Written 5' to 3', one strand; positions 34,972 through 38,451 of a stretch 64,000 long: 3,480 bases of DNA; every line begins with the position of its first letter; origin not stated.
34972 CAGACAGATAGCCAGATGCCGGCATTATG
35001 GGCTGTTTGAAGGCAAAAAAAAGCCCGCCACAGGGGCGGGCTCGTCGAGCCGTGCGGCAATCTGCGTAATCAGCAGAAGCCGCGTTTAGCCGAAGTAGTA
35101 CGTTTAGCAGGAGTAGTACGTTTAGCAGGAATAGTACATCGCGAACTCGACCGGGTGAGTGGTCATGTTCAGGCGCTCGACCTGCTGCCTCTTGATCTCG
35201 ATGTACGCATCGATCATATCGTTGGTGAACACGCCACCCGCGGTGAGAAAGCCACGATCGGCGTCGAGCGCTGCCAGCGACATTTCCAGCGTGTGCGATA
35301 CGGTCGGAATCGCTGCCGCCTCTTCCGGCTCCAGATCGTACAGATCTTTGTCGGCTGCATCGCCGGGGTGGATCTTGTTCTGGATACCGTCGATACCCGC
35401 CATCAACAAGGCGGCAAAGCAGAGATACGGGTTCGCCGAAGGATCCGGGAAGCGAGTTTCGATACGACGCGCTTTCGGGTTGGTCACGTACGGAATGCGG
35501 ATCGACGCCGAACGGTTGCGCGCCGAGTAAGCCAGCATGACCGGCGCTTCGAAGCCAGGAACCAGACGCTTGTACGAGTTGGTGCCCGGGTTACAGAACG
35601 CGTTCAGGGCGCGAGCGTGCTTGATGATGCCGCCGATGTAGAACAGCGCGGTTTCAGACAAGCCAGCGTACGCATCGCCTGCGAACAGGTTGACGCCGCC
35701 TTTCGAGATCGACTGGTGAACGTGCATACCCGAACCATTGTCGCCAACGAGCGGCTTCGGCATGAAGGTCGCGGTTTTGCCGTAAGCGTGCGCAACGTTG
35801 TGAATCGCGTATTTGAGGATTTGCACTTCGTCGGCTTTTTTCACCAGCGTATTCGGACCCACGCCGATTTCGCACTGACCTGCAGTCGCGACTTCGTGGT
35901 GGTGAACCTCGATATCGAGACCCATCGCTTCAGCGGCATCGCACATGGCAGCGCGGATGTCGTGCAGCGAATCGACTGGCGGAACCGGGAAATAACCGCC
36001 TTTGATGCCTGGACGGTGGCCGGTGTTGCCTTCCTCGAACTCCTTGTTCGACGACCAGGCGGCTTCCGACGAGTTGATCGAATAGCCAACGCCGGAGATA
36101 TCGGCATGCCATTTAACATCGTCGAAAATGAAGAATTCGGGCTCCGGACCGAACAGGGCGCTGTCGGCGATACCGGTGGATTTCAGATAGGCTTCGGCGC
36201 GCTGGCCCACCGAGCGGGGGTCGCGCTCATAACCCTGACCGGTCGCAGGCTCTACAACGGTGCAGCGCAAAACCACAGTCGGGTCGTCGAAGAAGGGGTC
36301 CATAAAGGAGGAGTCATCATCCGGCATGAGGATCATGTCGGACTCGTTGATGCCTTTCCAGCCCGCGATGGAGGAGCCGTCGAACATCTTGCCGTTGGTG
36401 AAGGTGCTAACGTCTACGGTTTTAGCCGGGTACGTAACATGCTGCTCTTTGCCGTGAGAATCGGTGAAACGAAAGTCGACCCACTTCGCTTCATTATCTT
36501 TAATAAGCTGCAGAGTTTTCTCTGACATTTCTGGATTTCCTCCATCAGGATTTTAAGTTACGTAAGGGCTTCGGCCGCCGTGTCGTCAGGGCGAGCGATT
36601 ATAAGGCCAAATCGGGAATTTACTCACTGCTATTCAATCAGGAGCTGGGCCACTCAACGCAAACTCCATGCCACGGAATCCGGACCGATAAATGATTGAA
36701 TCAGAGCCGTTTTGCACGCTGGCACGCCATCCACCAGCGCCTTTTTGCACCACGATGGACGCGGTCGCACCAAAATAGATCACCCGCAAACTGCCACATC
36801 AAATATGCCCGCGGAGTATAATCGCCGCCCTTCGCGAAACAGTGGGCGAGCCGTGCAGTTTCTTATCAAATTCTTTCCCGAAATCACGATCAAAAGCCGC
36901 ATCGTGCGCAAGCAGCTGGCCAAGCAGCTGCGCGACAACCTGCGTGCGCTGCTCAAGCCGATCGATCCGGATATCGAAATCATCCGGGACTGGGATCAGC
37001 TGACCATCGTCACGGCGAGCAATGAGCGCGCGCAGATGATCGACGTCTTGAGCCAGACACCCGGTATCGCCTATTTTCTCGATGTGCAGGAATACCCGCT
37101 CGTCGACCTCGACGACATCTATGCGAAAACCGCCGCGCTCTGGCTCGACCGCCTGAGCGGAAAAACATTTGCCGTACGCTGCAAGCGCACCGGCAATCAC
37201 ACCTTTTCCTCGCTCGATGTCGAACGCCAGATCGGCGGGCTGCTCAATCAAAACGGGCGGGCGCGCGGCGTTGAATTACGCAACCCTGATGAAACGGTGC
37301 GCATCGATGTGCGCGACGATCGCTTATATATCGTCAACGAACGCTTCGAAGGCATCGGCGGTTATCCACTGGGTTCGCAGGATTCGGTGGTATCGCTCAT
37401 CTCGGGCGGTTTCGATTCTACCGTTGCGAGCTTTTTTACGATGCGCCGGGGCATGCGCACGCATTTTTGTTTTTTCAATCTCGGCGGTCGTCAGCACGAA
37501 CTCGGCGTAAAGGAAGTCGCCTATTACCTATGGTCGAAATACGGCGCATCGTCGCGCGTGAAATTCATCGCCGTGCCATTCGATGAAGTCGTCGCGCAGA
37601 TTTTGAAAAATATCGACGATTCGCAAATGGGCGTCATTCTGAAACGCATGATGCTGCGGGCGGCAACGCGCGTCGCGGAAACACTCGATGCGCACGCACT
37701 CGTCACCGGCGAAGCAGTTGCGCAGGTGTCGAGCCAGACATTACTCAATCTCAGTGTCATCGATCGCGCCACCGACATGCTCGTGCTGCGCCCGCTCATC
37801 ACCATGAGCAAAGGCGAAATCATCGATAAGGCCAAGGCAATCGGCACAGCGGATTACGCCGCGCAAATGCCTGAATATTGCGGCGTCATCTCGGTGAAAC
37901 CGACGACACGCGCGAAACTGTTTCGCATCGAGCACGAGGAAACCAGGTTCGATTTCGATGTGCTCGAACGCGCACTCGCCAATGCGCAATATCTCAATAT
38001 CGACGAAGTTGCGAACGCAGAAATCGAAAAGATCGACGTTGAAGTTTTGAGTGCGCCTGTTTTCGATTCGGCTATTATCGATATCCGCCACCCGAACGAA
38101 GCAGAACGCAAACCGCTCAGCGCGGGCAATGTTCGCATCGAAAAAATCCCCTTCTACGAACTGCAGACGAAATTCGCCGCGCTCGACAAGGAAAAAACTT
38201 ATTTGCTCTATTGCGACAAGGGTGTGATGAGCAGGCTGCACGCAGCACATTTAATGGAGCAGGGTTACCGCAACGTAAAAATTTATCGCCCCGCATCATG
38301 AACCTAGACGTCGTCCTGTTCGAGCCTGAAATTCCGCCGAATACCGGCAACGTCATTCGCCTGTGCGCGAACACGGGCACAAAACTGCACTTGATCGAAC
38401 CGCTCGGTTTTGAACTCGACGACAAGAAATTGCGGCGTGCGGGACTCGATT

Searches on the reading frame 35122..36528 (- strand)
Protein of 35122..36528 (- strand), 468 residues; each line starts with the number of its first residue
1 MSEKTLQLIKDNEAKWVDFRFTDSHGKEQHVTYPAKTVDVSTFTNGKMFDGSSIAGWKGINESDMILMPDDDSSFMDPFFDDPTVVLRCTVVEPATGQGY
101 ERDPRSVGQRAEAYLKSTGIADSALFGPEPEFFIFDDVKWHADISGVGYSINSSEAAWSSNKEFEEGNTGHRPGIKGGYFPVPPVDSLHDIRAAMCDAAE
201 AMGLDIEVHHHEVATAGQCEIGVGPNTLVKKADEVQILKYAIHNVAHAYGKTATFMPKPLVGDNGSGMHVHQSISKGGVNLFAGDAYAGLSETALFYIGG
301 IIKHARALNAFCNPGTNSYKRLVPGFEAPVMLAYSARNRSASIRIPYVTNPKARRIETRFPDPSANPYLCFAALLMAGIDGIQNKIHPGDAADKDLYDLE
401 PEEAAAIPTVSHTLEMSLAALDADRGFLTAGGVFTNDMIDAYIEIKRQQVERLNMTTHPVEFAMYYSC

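Call 73: search_protein_families(library=pfam, proteins=[window:35122-36528:-], max_evalue=0.00001)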
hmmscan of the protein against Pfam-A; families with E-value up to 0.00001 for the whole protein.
window:35122-36528:- (468 aa): 2 families
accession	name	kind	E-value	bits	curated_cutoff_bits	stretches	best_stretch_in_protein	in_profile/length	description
PF00120.29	Gln-synt_C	-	1.2e-132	442.6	24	1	101-465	1-344/344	Glutamine synthetase, catalytic domain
PF03951.24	Gln-synt_N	-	5e-28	97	33.4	1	14-94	2-82/82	Glutamine synthetase, beta-Grasp domain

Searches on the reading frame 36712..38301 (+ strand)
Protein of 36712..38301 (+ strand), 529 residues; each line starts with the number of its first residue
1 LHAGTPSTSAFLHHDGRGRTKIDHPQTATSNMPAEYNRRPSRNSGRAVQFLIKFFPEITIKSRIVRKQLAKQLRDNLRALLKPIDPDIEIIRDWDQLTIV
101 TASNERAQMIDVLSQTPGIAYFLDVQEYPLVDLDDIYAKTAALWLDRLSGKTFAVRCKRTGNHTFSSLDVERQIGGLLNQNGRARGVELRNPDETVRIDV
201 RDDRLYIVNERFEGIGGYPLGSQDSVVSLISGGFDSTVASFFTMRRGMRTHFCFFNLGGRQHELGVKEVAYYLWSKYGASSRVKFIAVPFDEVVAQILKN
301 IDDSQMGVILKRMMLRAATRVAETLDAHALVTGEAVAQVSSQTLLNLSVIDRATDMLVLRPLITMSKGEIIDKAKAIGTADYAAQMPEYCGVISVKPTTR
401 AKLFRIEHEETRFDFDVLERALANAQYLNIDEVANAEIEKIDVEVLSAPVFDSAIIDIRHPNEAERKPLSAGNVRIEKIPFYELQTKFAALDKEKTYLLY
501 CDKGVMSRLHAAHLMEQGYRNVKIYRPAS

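Call 73: search_protein_families(library=pfam, proteins=[window:36712-38301:+], max_evalue=0.00001)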
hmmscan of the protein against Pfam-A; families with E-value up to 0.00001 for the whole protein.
window:36712-38301:+ (529 aa): 5 families
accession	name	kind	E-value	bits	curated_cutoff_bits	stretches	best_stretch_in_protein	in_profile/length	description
PF02568.20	ThiI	-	3e-64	216.7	20.5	1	221-415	1-197/197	Thiamine biosynthesis protein (ThiI)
PF02926.22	THUMP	-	2.6e-14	53.8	20.6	1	132-207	3-81/84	THUMP domain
PF22025.1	ThiI_fer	-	6.4e-09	36.6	25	1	50-122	2-71/72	ThiI ferredoxin-like domain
PF00581.25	Rhodanese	-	1.8e-08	35.2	22.2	1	452-525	11-92/102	Rhodanese-like domain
PF06508.19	QueC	-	5e-06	26.6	22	0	226-278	2-52/210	Queuosine biosynthesis protein QueC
